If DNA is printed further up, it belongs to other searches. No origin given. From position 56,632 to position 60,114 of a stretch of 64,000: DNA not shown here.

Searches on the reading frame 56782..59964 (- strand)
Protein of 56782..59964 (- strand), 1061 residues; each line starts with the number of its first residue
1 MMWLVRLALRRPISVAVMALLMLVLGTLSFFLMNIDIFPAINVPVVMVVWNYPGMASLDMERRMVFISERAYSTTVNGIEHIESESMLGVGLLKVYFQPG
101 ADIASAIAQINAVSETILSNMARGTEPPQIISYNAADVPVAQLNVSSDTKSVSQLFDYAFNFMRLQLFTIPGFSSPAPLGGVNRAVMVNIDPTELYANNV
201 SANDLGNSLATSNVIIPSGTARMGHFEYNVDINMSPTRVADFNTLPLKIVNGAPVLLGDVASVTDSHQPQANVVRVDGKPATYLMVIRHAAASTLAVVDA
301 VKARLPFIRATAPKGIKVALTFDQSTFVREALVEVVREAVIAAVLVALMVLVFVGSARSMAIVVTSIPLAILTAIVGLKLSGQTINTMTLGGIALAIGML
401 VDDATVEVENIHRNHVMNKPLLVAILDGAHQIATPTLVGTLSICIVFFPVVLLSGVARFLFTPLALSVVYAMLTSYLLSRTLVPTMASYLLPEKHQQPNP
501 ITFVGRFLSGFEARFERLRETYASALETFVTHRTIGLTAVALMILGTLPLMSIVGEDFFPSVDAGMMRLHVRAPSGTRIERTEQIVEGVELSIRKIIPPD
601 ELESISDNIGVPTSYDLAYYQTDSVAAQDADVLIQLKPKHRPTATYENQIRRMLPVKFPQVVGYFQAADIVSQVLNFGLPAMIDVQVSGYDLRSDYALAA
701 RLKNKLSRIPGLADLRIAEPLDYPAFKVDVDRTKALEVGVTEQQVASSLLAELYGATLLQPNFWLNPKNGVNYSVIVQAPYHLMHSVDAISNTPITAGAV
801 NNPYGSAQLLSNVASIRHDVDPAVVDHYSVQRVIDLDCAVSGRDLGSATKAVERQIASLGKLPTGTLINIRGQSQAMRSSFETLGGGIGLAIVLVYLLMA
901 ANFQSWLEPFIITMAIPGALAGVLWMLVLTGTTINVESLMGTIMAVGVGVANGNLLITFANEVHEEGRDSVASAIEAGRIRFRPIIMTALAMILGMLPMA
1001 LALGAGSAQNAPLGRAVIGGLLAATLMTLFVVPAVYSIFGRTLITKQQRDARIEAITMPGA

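Call 80: search_protein_families(library=pfam, proteins=[window:56782-59964:-], max_evalue=0.01)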
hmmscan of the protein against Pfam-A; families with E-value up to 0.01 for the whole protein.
window:56782-59964:- (1061 aa): 2 families
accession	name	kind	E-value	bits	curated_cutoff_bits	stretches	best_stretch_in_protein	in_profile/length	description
PF00873.25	ACR_tran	-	4.5e-202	674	28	1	5-1039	2-1020/1021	AcrB/AcrD/AcrF family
PF03176.21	MMPL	-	2.1e-05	24.1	20.5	1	833-1050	91-313/333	MMPL family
